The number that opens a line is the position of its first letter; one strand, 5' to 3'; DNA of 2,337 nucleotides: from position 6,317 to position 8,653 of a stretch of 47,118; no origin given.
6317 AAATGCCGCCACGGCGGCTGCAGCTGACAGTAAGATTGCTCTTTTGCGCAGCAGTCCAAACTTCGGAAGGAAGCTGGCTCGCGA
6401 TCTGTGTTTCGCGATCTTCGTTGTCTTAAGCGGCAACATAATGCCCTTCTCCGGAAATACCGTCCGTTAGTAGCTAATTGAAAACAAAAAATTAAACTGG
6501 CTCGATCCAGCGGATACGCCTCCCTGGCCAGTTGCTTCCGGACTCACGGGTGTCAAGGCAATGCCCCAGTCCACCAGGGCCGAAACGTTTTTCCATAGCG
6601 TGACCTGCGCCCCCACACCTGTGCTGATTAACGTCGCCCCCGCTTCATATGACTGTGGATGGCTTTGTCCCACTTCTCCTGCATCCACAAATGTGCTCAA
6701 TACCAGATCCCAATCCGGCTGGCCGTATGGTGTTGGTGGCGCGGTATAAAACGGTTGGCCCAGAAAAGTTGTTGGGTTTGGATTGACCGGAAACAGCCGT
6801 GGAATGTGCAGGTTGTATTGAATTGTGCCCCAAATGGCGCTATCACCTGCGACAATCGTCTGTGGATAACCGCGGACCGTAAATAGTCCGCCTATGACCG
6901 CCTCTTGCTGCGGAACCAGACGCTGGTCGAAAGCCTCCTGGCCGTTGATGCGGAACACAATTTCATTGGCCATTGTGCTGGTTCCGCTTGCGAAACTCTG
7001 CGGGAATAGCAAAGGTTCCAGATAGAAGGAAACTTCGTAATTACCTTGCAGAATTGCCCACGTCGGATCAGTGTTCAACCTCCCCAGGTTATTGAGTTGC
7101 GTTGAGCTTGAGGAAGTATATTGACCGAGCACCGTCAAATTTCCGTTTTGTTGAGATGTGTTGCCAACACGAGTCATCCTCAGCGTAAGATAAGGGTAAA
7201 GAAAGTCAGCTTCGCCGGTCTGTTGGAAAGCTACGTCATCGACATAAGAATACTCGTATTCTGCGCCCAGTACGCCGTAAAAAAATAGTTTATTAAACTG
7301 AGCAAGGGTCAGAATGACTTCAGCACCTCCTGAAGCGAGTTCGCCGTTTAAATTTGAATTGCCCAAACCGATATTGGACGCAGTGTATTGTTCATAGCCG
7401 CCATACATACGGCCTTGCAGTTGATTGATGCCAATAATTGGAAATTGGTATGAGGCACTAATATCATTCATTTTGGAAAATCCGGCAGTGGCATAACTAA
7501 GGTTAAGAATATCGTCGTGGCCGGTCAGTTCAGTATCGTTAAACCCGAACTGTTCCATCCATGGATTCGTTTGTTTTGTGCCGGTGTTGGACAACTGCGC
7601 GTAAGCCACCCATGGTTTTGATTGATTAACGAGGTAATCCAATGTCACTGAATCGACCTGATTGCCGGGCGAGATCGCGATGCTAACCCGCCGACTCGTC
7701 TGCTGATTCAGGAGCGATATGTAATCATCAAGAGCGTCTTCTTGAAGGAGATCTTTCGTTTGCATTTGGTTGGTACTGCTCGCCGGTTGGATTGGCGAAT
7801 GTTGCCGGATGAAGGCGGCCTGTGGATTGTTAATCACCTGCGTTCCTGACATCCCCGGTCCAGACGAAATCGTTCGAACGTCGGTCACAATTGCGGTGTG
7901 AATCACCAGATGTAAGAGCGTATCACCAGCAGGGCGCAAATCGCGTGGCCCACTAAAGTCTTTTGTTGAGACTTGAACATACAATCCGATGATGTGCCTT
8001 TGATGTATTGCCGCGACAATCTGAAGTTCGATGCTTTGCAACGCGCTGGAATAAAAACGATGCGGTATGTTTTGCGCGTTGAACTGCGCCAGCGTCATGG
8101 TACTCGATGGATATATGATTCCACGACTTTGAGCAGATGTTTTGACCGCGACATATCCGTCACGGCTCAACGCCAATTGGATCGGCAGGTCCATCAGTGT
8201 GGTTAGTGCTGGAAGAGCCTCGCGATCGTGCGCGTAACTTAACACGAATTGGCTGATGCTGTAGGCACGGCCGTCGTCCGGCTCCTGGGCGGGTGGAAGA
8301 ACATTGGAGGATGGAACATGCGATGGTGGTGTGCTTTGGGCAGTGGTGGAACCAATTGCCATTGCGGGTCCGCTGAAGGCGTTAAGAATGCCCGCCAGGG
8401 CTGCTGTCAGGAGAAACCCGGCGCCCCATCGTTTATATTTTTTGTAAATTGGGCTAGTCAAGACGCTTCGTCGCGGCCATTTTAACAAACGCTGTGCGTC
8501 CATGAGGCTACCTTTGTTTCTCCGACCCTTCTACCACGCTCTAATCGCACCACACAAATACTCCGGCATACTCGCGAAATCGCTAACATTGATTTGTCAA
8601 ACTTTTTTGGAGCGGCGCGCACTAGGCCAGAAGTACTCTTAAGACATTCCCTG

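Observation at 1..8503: Two-partner secretion operon encoding a giant repeat-rich exoprotein whose C-terminal domain lies outside the window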

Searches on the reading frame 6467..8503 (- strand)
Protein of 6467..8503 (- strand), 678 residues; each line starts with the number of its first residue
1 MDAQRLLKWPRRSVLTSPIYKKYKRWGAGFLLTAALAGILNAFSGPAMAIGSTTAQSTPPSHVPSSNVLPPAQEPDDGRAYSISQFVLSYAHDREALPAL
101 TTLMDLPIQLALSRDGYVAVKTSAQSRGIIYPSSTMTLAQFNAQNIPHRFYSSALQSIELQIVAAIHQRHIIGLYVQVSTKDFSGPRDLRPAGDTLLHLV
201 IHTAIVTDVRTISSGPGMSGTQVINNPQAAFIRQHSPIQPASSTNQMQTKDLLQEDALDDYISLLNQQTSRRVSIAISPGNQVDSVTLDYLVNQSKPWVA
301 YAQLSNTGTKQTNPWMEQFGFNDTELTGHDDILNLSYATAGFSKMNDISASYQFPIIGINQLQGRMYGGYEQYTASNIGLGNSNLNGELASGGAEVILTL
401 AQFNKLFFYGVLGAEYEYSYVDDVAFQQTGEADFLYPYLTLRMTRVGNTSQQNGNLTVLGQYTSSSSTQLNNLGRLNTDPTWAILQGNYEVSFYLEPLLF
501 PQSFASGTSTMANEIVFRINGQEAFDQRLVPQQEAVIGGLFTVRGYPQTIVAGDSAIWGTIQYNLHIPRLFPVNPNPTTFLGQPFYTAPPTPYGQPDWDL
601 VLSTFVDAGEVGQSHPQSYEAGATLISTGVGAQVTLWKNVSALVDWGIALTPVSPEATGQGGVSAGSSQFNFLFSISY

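Call 5: search_protein_families(library=pfam, proteins=[window:6467-8503:-], max_evalue=0.01)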
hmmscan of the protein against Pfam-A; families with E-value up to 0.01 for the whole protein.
window:6467-8503:- (678 aa): 1 family
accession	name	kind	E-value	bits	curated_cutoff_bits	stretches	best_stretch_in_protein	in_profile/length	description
PF03865.19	ShlB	-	2.1e-07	31.2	22.7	1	293-558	10-263/311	Haemolysin secretion/activation protein ShlB/FhaC/HecB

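Call 8: search_protein_families(library=ncbifam, proteins=[window:6467-8503:-], max_evalue=0.01)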
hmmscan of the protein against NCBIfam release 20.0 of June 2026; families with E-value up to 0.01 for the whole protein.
window:6467-8503:- (678 aa): 1 family
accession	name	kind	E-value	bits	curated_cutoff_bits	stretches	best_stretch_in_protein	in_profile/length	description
NF047779.1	Omp85_fam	subfamily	0.0024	17.4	200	0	599-649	360-409/423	Omp85 family outer membrane protein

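Call 9: find_encoding_contigs(protein=window:6467-8503:-, flank=10000, max_places=10)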
Protein window:6467-8503:- (678 aa): 2 contigs read that carry it; 2 places shown.
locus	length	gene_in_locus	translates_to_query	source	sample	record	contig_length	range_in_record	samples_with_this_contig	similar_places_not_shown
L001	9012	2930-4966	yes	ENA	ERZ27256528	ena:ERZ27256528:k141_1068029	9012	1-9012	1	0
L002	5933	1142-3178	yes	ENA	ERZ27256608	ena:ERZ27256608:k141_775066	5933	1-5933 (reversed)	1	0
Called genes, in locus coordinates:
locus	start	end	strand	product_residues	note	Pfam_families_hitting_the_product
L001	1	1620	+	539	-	?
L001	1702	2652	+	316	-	-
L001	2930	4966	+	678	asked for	PF03865:ShlB (faint)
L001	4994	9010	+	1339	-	?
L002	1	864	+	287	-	?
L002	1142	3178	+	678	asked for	PF03865:ShlB (faint)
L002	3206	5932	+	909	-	?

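Call 14: find_homologous_proteins(query=window:6467-8503:-)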
Query window:6467-8503:- (678 aa): 84 proteins with E <= 0.001 among 8000 candidates.
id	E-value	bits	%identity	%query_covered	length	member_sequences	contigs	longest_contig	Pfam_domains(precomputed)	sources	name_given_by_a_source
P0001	0.0e+0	1489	100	98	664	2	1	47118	PF03865.20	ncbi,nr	ncbi:MAG TPA: ShlB/FhaC/HecB family hemolysin secretion/activation protein [Phycisphaerae bacterium]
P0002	1.2e-248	845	60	94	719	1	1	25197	PF03865.20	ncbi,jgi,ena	jgi:hemolysin activation/secretion protein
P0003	1.3e-246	838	61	91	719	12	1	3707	PF03865.20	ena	-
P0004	1.2e-245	835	61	90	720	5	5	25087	PF03865.20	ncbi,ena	-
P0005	3.8e-245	833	61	90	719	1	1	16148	PF03865.20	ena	-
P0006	9.1e-245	832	61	93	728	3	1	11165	PF03865.20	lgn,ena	-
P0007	6.7e-244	829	60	91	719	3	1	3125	PF03865.20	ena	-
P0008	9.1e-244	829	61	91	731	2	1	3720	PF03865.20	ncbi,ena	-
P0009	4.9e-243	826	59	93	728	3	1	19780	PF03865.20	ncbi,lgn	-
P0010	1.0e-242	825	62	90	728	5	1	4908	PF03865.20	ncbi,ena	-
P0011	2.5e-242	824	56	99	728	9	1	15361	PF03865.20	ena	-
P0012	3.1e-242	824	58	93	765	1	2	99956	PF03865.20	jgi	jgi:hemolysin activation/secretion protein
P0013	5.4e-242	823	61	90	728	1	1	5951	PF03865.20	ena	-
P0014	4.1e-241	820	62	90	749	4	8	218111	PF03865.20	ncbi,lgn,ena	-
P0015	6.5e-239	813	60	90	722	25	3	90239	PF03865.20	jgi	-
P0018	1.3e-199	683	48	99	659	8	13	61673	PF03865.20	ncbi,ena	-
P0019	4.0e-199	681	50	93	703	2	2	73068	PF03865.20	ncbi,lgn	-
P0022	5.0e-165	569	43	93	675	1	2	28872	PF03865.20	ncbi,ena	-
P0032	3.2e-124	434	38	92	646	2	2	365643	PF03865.20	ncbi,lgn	-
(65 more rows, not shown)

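Call 15: find_encoding_contigs(protein=P0014, flank=10000, max_places=2)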
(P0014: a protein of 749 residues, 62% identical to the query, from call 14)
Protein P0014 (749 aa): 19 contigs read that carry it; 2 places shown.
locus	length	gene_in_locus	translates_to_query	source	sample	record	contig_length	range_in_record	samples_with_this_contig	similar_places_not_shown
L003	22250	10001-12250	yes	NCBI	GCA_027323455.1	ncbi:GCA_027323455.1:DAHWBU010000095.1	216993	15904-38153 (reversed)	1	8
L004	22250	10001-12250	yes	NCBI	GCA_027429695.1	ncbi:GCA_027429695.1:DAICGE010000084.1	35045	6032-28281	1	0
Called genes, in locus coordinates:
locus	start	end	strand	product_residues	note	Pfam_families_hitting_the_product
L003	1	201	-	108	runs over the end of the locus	-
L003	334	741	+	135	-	PF02823:ATP-synt_DE_N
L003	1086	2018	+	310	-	-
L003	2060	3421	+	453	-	PF05936:T6SS_VasE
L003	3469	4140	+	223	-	PF09850:DotU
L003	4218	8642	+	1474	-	PF14331:IcmF-related_N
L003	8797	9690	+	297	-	-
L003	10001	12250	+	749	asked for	PF03865:ShlB (faint)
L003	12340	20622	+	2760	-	-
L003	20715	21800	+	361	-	PF06812:ImpA_N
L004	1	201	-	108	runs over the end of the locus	-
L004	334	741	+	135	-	PF02823:ATP-synt_DE_N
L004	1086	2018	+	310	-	-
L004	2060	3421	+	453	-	PF05936:T6SS_VasE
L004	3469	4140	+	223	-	PF09850:DotU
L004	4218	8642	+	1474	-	PF14331:IcmF-related_N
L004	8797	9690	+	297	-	-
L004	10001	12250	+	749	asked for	PF03865:ShlB (faint)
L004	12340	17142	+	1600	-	-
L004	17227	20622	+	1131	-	-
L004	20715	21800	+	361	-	PF06812:ImpA_N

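Call 16: find_encoding_contigs(protein=P0012, flank=10000, max_places=2)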
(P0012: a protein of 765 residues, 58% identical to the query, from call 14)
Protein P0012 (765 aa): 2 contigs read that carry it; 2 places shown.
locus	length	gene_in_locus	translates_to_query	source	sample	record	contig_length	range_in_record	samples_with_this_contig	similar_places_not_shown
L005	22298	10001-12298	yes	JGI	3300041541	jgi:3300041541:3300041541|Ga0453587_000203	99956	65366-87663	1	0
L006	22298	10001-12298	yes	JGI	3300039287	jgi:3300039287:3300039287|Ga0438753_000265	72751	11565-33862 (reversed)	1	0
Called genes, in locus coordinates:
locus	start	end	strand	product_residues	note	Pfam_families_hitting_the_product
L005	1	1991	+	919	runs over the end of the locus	PF01624:MutS_I, PF05188:MutS_II, PF05192:MutS_III, PF05190:MutS_IV, PF00488:MutS_V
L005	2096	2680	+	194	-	PF00156:Pribosyltran, PF14681:UPRTase (weak)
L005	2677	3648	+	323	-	PF02729:OTCace_N, PF00185:OTCace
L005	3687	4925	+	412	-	PF01960:ArgJ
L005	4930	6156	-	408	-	PF23500:DUF7133 (weak), PF22807:TrAA12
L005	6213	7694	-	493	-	PF13489:Methyltransf_23, PF07021:MetW (weak), PF13847:Methyltransf_31, PF08241:Methyltransf_11, PF08242:Methyltransf_12, PF13649:Methyltransf_25, PF00535:Glycos_transf_2, PF10111:Glyco_tranf_2_2 (weak), +2 more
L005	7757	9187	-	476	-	PF05697:Trigger_N, PF05698:Trigger_C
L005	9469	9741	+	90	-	-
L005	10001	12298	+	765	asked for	PF03865:ShlB (faint)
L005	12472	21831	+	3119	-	-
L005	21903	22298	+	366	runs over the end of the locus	PF06812:ImpA_N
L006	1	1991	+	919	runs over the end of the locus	PF01624:MutS_I, PF05188:MutS_II, PF05192:MutS_III, PF05190:MutS_IV, PF00488:MutS_V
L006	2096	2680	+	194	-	PF00156:Pribosyltran, PF14681:UPRTase (weak)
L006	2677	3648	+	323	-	PF02729:OTCace_N, PF00185:OTCace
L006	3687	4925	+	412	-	PF01960:ArgJ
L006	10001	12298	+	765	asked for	PF03865:ShlB (faint)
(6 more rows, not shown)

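Call 17: find_encoding_contigs(protein=P0019, flank=10000, max_places=2)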
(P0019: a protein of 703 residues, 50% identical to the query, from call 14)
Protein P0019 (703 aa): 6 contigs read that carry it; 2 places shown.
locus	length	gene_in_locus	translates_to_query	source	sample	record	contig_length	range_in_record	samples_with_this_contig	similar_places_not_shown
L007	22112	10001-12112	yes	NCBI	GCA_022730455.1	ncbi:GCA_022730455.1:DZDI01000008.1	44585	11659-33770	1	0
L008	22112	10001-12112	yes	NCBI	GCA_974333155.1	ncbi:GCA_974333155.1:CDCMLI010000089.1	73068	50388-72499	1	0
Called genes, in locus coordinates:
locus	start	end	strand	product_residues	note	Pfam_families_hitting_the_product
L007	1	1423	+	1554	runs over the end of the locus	PF00515:TPR_1 (faint), PF07719:TPR_2 (faint), PF12895:ANAPC3 (faint), PF13176:TPR_7 (faint), PF13181:TPR_8 (faint), PF13432:TPR_16 (weak), PF14559:TPR_19, PF23914:TPR_CcmH_CycH, +9 more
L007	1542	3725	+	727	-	PF02706:Wzz (faint), PF13614:AAA_31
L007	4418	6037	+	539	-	PF12072:RNase_Y_N, PF00013:KH_1, PF01966:HD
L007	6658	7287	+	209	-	PF02390:Methyltransf_4, PF13649:Methyltransf_25 (weak)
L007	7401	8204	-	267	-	PF01656:CbiA (weak), PF13500:AAA_26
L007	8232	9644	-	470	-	PF00202:Aminotran_3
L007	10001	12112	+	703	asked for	PF03865:ShlB (faint)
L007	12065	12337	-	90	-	-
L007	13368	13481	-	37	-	-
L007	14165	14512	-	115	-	-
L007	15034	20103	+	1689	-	-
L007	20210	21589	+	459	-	PF01266:DAO (faint), PF07992:Pyr_redox_2, PF00070:Pyr_redox (weak), PF22366:NDH2_C (weak)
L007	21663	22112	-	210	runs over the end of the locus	PF04961:FTCD_C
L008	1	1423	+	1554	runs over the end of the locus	PF00515:TPR_1 (faint), PF07719:TPR_2 (faint), PF12895:ANAPC3 (faint), PF13176:TPR_7 (faint), PF13181:TPR_8 (faint), PF13432:TPR_16 (weak), PF14559:TPR_19, PF23914:TPR_CcmH_CycH, +9 more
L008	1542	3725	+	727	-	PF02706:Wzz (faint), PF13614:AAA_31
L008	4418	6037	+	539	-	PF12072:RNase_Y_N, PF00013:KH_1, PF01966:HD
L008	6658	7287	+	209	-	PF02390:Methyltransf_4, PF13649:Methyltransf_25 (weak)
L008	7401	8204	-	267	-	PF01656:CbiA (weak), PF13500:AAA_26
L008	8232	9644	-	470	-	PF00202:Aminotran_3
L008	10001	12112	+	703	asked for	PF03865:ShlB (faint)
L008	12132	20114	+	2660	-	PF05860:TPS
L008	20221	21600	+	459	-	PF01266:DAO (faint), PF07992:Pyr_redox_2, PF00070:Pyr_redox (weak), PF22366:NDH2_C (weak)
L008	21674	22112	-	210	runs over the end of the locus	PF04961:FTCD_C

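Call 21: search_solved_structures(query=L005:20632-21831:+, max_evalue=1)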
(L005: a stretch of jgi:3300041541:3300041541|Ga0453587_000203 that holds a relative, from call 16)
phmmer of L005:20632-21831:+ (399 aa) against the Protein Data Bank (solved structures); distinct sequences matched with E-value up to 1: 5.
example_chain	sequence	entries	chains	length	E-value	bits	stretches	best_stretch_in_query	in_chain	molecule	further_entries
8c0d_C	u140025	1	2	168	0.22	14.2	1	277-334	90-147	Ubiquitin-fold modifier-conjugating enzyme 1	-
8bzr_A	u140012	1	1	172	0.23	14.1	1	277-334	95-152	Ubiquitin-fold modifier-conjugating enzyme 1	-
9glo_AAA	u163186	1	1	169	0.43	13.2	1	277-334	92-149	Ubiquitin-fold modifier-conjugating enzyme 1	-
9gln_AAA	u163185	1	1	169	0.79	12.3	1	277-334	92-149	Ubiquitin-fold modifier-conjugating enzyme 1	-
9i9n_AAA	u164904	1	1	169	0.8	12.3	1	277-334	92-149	Ubiquitin-fold modifier-conjugating enzyme 1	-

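Call 22: search_protein_families(library=pfam, proteins=[L003:1086-2018:+, L003:2060-3421:+, L003:8797-9690:+, L003:20715-21800:+, L003:18820-20622:+, L005:20032-21831:+, L008:18315-20114:+], max_evalue=0.1)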
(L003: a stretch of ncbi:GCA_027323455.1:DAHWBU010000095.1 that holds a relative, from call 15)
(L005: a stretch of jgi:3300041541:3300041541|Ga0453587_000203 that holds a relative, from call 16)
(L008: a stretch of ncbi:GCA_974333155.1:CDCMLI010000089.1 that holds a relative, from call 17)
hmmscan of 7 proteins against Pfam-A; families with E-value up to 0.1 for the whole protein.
L003:1086-2018:+ (310 aa): 0 families

L003:2060-3421:+ (453 aa): 1 family
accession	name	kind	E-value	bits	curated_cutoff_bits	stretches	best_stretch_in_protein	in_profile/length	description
PF05936.17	T6SS_VasE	-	1.1e-64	219.3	23.4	1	16-437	1-417/429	Bacterial Type VI secretion, VC_A0110, EvfL, ImpJ, VasE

L003:8797-9690:+ (297 aa): 0 families

L003:20715-21800:+ (361 aa): 3 families
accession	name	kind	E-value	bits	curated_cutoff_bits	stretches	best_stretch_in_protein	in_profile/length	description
PF06812.17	ImpA_N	-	6.1e-34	117.1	26.9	1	10-132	1-117/119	ImpA, N-terminal, type VI secretion system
PF20271.3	CATASP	-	0.06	13.7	29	0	213-264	17-68/86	CATRA-Associated Small Protein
PF14377.11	UBM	-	0.098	12.6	23.3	0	144-160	16-32/35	Ubiquitin binding region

L003:18820-20622:+ (600 aa): 0 families

L005:20032-21831:+ (599 aa): 1 family
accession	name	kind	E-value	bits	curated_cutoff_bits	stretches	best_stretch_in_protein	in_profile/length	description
PF08694.16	UFC1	-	0.072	13.2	25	0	478-534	86-142/155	Ubiquitin-fold modifier-conjugating enzyme 1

L008:18315-20114:+ (599 aa): 1 family
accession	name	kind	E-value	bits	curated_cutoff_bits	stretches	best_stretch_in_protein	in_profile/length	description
PF22349.1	Fervidolysin_SD2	-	0.0094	16.5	26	1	57-150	3-95/113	Fervidolysin, second beta-sandwich domain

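Call 24: find_homologous_proteins(query=A1)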
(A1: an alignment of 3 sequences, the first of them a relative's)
Query A1 (3 sequences) (399 aa, profile of the alignment): 2 proteins with E <= 0.001 among 8000 candidates.
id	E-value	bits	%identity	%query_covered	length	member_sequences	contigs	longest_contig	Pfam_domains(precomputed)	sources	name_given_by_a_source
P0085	4.1e-164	564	70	100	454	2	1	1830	-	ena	-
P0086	2.8e-114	400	50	64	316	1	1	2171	-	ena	-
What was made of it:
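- Tried and rejected: It returned only two fragments (call 24).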

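Call 25: find_related_loci(query=A1, collection=genome_contigs, flank=10000)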
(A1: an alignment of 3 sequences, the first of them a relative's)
Query A1 (399 aa) in genome_contigs; peptide patterns used: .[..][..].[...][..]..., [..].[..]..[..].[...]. (x = any residue, [..] = any of these).
32 stretches matched a pattern; 11 encode a relative of the query (tblastn E <= 1e-3); 11 distinct loci.
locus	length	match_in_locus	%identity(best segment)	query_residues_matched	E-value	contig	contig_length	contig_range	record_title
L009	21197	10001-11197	71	1-399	2e-178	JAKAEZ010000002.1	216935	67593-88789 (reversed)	MAG: Planctomycetota bacterium isolate WY1.bin60 NODE_61_length_216935_cov_5.098082, whole genome shotgun sequence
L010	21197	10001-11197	70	1-399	5e-172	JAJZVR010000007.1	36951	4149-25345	MAG: Planctomycetota bacterium isolate SKS5.bin63 NODE_1838_length_36951_cov_7.010482, whole genome shotgun sequence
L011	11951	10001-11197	70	1-399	2e-170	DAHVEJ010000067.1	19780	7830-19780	MAG TPA_asm: Phycisphaerales bacterium isolate clean5707 NODE_67_length_19780_cov_4.124702, whole genome shotgun sequenc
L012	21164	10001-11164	60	1-399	1e-136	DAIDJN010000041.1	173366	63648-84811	MAG TPA_asm: Phycisphaerales bacterium isolate clean18 k141_914920, whole genome shotgun sequence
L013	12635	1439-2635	70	1-399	2e-172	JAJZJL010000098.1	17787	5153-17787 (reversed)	MAG: Planctomycetota bacterium isolate LSA5.bin36 NODE_4630_length_17787_cov_3.002888, whole genome shotgun sequence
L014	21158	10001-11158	55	3-396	2e-116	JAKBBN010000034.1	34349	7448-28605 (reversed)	MAG: Planctomycetota bacterium isolate ZJ4.bin39 NODE_1355_length_34349_cov_2.082754, whole genome shotgun sequence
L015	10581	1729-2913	69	1-399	1e-171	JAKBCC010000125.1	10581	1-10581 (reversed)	MAG: Planctomycetota bacterium isolate ZJ5.bin40 NODE_9078_length_10581_cov_2.866367, whole genome shotgun sequence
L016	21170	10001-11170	47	4-396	1e-97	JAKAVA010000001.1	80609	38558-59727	MAG: Planctomycetota bacterium isolate YP3.bin66 NODE_365_length_80609_cov_5.12414, whole genome shotgun sequence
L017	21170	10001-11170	47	4-396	1e-94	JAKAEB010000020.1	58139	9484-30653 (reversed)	MAG: Planctomycetota bacterium isolate WY1.bin118 NODE_799_length_58139_cov_2.061953, whole genome shotgun sequence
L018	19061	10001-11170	46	4-396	2e-91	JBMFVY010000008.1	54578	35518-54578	MAG: Phycisphaerae bacterium isolate KM4364-04 NODE_8_length_54578_cov_97.645548, whole genome shotgun sequence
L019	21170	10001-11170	44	1-396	2e-83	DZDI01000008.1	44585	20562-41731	MAG TPA_asm: Phycisphaera mikurensis isolate SulCav_PC08_64_54_21 SulCav_PC08-64_315_length_44585_cov_11.648507, whole g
